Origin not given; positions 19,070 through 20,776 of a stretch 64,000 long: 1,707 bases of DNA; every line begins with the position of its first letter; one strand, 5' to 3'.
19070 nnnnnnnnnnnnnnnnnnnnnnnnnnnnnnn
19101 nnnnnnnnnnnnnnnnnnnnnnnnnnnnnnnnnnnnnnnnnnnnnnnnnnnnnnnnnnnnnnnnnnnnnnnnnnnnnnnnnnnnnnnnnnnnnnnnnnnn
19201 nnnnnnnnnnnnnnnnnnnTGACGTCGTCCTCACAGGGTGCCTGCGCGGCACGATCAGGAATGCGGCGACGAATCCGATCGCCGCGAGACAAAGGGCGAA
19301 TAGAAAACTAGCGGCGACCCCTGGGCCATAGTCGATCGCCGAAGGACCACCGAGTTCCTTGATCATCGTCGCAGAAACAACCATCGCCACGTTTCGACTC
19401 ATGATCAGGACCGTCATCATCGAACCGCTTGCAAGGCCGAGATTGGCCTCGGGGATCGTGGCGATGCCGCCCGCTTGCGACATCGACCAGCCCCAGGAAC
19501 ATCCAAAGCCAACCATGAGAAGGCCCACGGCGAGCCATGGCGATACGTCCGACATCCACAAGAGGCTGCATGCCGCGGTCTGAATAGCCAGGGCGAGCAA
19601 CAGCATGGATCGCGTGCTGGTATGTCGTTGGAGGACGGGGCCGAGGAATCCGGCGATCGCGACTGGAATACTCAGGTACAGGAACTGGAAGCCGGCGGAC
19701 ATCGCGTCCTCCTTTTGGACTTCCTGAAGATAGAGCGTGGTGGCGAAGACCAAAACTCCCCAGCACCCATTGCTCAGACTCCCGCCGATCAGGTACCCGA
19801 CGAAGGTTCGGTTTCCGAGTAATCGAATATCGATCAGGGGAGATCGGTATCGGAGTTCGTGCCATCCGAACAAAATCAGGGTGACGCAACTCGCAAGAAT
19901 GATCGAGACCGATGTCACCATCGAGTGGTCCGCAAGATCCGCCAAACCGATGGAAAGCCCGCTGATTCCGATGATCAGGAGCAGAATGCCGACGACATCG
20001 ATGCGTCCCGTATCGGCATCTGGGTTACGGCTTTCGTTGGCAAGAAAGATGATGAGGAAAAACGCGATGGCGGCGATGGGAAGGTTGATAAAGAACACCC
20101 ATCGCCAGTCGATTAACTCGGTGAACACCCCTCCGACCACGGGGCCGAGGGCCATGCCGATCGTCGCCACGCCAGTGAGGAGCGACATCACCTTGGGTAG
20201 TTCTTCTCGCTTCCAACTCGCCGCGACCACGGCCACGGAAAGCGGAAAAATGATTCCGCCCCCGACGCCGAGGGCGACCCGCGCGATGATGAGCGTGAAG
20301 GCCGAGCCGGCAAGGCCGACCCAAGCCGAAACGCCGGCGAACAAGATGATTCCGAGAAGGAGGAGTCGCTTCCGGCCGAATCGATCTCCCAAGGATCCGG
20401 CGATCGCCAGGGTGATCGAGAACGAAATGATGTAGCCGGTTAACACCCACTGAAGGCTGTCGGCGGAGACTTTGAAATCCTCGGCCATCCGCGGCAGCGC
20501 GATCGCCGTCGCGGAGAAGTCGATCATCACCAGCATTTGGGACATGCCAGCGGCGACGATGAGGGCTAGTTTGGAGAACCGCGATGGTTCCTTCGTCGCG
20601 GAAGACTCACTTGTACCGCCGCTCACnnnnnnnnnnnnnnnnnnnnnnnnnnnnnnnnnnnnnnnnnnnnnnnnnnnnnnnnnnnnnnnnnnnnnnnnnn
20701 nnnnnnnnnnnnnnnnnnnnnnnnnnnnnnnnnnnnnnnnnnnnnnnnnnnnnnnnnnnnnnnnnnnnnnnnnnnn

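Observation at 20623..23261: Lol/MacB-type ABC pair in which both the ATPase and the permease carry an extra hydrophobic helical hairpin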

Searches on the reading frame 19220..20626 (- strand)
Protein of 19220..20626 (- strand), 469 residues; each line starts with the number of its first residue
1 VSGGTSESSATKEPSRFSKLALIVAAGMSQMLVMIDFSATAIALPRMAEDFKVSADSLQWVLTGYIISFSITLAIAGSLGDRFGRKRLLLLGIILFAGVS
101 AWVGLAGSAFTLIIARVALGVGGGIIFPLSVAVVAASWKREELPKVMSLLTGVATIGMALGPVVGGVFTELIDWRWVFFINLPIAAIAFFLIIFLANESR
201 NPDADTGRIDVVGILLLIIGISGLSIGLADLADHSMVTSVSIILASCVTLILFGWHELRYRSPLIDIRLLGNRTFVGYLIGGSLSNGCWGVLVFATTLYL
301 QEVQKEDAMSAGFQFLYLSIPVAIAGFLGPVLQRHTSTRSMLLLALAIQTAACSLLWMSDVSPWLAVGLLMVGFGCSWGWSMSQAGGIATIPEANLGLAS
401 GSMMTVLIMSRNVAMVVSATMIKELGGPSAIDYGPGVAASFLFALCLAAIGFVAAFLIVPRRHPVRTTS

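Call 26: search_protein_families(library=pfam, proteins=[window:19220-20626:-], max_evalue=0.001)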
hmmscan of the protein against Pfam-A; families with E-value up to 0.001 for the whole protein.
window:19220-20626:- (469 aa): 3 families
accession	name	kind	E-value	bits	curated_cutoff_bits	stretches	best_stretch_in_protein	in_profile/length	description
PF07690.21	MFS_1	-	1.2e-56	192.6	33.4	2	28-406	3-338/347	Major Facilitator Superfamily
PF06609.19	TRI12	-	2.4e-10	40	23.2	1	29-284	50-321/599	Fungal trichothecene efflux pump (TRI12)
PF03137.26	OATP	-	0.00017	20.5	25.8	1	111-173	135-198/545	Organic Anion Transporter Polypeptide (OATP) family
